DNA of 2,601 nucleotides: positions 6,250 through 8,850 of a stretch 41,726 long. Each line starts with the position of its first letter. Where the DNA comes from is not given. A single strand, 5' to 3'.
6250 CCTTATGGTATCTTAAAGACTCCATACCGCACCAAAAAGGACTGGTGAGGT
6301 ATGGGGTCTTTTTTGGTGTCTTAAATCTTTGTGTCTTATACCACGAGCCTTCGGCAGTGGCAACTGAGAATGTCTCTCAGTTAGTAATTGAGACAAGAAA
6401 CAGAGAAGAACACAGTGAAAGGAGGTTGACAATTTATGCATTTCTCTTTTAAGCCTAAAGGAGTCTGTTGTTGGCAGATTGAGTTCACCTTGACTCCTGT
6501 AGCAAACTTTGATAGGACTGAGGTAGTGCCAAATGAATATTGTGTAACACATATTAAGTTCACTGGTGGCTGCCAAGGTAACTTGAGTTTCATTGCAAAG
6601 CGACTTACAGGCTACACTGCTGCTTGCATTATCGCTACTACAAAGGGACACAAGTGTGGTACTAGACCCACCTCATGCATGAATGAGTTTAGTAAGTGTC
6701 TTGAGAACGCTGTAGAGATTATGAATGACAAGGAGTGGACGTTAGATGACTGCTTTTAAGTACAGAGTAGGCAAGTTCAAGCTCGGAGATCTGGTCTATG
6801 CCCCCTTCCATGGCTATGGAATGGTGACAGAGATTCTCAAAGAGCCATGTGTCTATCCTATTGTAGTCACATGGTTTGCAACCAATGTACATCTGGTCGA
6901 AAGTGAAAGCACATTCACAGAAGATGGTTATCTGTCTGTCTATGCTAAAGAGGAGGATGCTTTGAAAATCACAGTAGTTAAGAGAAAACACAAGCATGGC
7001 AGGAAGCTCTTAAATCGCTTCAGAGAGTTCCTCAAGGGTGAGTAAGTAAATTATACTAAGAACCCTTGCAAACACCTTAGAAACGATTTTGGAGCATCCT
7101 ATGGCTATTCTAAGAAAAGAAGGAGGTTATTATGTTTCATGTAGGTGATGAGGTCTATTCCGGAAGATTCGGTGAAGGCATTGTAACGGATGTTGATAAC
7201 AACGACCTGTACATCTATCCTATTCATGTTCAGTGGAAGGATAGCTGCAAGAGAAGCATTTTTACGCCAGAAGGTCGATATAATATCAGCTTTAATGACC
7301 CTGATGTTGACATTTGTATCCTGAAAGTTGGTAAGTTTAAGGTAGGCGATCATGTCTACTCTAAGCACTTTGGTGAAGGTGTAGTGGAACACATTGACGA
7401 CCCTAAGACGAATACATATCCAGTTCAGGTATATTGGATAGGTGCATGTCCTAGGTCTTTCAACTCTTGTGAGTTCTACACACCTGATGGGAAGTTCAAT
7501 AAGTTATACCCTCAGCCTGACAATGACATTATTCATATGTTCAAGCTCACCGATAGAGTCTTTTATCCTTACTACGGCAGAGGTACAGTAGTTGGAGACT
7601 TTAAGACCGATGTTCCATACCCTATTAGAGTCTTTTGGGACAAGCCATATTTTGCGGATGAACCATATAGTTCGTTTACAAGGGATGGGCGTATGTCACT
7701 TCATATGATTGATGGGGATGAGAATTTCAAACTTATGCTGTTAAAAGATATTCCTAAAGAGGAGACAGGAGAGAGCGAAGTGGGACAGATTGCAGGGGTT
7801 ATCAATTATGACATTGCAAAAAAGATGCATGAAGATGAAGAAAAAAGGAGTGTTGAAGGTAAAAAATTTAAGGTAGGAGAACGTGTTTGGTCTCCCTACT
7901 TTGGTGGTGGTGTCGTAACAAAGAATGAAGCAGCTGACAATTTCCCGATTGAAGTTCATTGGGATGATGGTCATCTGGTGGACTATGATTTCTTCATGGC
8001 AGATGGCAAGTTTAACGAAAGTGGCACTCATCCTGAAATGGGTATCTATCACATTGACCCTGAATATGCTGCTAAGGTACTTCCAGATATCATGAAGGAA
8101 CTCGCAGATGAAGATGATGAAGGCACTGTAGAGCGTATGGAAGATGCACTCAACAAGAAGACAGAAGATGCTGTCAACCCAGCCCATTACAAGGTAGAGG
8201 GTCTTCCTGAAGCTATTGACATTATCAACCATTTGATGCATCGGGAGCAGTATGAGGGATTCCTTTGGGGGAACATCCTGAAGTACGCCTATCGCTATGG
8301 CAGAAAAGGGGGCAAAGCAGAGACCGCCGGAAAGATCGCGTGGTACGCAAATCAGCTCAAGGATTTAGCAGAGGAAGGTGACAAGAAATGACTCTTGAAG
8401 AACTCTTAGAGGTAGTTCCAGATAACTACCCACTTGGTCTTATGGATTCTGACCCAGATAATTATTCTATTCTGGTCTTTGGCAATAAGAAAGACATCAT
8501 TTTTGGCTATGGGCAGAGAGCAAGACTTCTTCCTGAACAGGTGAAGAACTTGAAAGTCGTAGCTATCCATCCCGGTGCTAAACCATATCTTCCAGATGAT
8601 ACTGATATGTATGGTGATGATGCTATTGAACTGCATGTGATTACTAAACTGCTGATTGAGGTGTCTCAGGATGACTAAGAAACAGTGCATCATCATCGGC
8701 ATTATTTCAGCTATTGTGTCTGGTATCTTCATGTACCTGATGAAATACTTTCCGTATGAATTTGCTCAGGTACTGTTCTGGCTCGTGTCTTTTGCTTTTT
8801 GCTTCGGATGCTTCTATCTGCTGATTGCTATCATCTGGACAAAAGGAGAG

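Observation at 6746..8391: Five Tudor-like modules resembling RNAP-binding domains, four of them fused to a gp1.7-like DUF3310 domain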

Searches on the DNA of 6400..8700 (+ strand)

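Call 5: search_dna_similar(query=window:6400-8700:+, collection=phages, mode=near, max_rows=20)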
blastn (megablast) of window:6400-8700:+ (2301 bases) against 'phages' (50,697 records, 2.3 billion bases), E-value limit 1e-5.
No match.

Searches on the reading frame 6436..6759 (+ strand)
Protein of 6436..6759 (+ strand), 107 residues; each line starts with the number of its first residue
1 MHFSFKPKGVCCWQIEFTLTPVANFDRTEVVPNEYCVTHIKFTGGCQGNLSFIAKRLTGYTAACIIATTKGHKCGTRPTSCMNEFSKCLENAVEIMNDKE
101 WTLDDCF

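Call 23: search_protein_families(library=pfam, proteins=[window:6436-6759:+], max_evalue=0.01)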
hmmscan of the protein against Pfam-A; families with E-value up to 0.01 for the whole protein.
window:6436-6759:+ (107 aa): 1 family
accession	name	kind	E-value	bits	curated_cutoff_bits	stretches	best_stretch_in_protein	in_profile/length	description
PF12637.14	TSCPD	-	9.5e-11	42.3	22.8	1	6-92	4-87/88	TSCPD domain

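Call 64: search_protein_families(library=phrogs, proteins=[window:6436-6759:+], max_evalue=0.01)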
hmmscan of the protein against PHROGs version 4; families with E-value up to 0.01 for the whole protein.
window:6436-6759:+ (107 aa): 0 families

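Call 93: search_protein_families(library=ncbifam, proteins=[window:6436-6759:+], max_evalue=0.1)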
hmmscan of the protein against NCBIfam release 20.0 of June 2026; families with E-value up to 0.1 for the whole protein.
window:6436-6759:+ (107 aa): 1 family
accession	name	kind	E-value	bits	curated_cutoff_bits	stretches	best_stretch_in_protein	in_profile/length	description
TIGR03905.1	TIGR03905_4_Cys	hypoth_equivalog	2.5e-14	53.5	67.7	1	4-92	2-77/78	TIGR03905 family TSCPD domain-containing protein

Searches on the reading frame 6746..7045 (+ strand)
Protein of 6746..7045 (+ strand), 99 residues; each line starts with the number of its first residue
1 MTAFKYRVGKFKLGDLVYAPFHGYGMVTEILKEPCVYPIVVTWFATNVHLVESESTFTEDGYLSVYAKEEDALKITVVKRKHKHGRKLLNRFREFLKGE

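Call 3: search_protein_families(library=pfam, proteins=[window:6746-7045:+], max_evalue=1)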
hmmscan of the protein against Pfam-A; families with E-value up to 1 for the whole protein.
window:6746-7045:+ (99 aa): 0 families

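Call 4: search_protein_families(library=phrogs, proteins=[window:6746-7045:+], max_evalue=0.1)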
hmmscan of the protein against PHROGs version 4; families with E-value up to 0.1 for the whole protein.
window:6746-7045:+ (99 aa): 0 families

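Call 38: search_protein_families(library=phrogs, proteins=[window:6746-7045:+], max_evalue=1)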
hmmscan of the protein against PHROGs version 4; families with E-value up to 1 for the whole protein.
window:6746-7045:+ (99 aa): 0 families

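Call 93: search_protein_families(library=ncbifam, proteins=[window:6746-7045:+], max_evalue=0.1)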
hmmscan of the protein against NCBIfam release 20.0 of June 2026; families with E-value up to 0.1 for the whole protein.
window:6746-7045:+ (99 aa): 0 families

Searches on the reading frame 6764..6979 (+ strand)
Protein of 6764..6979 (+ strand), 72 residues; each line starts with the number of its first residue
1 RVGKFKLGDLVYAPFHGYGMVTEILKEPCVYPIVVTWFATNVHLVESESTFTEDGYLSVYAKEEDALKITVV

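Call 9: search_solved_structures(query=A1, max_evalue=10, show_alignments=3)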
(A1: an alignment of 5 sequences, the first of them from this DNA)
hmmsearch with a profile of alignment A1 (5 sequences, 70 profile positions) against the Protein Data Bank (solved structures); distinct sequences matched with E-value up to 10: 35.
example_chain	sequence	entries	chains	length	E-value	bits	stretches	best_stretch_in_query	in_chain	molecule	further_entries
4dou_A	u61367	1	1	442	0.0036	20.6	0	6-19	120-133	Adiponectin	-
9m98_M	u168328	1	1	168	0.042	17.2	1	4-26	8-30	RNA polymerase-binding transcription factor CarD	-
9m9d_M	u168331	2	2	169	0.042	17.2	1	4-26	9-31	RNA polymerase-binding transcription factor CarD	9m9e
4kbm_B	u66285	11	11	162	0.069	16.5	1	5-26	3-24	RNA polymerase-binding transcription factor CarD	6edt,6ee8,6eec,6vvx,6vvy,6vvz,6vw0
4ilu_A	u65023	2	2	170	0.074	16.4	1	5-26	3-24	RNA polymerase-binding transcription factor CarD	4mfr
9e7v_M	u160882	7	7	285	0.091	16.1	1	4-26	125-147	Ubiquitin-like protein SMT3,RNA polymerase-binding transcription factor CarD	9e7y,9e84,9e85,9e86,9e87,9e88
4rku_E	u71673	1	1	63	0.093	16.1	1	15-51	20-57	Photosystem I reaction center subunit IV B, chloroplastic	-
4y28_E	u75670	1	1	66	0.1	16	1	15-51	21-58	Photosystem I reaction center subunit IV A, chloroplastic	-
3lw5_E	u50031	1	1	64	0.14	15.5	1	15-51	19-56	Putative uncharacterized protein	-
6ly5_e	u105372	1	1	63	0.14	15.5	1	15-51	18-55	PsaE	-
4xk8_E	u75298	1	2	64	0.15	15.4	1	15-51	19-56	Putative uncharacterized protein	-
5l8r_E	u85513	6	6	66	0.16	15.3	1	15-51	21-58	Putative uncharacterized protein | PsaE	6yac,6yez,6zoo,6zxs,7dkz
9xj9_E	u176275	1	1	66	0.17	15.3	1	13-50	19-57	Photosystem I reaction center subunit IV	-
9xj1_E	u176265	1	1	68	0.18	15.2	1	13-50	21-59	Photosystem I reaction center subunit IV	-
7ewk_E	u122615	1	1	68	0.18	15.1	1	13-50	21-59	Photosystem I reaction center subunit E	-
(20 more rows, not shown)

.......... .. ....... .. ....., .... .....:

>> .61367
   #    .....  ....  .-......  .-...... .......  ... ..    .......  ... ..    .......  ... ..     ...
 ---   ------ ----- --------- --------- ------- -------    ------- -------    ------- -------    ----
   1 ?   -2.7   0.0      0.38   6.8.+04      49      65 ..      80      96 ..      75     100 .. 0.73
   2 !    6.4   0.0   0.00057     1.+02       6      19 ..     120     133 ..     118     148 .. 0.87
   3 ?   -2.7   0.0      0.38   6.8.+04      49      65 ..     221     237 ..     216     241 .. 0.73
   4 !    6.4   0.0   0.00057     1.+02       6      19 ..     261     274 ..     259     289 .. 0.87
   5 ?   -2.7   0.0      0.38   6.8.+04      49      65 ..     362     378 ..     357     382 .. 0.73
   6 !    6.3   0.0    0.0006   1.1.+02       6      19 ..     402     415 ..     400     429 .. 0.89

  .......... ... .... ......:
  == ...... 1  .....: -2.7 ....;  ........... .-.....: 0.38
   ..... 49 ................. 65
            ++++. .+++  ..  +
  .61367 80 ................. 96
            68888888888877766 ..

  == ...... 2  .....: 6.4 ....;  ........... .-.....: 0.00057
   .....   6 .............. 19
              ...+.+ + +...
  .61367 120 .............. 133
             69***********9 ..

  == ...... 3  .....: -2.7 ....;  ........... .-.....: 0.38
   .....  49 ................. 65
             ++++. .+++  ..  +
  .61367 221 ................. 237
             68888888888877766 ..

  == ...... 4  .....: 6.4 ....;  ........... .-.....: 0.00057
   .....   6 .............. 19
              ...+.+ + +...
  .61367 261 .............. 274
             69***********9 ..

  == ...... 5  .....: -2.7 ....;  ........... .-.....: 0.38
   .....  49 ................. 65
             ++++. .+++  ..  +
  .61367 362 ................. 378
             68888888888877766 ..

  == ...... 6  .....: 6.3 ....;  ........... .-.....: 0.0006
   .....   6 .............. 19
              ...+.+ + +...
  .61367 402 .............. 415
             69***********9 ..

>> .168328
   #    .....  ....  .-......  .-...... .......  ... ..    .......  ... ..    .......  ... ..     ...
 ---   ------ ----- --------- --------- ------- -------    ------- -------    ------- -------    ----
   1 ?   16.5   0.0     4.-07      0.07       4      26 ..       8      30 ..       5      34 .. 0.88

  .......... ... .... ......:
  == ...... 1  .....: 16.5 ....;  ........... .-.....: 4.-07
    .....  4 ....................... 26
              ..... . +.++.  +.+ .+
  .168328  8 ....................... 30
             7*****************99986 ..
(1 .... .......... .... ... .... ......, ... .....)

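Call 10: search_protein_families(library=pfam, alignment_id=A1, max_evalue=10)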
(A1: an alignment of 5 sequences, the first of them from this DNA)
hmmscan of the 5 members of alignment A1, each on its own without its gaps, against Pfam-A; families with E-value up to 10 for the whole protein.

A. member 1, seq(72 aa): 0 families

B. families by the number of members that match (of 5 scanned): 2 families
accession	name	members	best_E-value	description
PF18129.7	SH3_12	1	0.025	Xrn1 SH3-like domain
PF25344.1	PH_LRR1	1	0.27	LRR1 pleckstrin homology domain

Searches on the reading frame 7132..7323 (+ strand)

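Call 38: search_protein_families(library=phrogs, proteins=[window:7132-7323:+], max_evalue=1)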
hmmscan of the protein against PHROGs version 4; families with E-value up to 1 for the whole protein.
seq(64 aa): 2 families
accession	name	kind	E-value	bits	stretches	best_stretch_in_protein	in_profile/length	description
phrog_6242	-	unknown function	0.21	12.7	1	2-51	7-53/159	-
phrog_20586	-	unknown function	0.3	12.4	1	36-57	12-33/59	-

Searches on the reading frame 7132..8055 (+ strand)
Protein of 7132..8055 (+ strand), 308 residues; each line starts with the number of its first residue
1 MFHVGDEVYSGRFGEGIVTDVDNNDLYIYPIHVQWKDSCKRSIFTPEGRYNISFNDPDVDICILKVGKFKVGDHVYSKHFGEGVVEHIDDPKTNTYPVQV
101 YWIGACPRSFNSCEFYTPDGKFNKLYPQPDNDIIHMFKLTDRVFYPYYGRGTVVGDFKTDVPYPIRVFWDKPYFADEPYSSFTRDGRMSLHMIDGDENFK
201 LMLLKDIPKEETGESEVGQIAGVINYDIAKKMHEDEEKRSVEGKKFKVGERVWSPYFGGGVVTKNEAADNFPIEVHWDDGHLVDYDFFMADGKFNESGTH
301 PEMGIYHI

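Call 37: search_dna_similar(query=window:7132-8055:+, collection=phages, mode=protein, max_evalue=1, max_rows=40)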
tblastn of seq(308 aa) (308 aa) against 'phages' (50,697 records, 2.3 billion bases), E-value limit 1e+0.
No match.
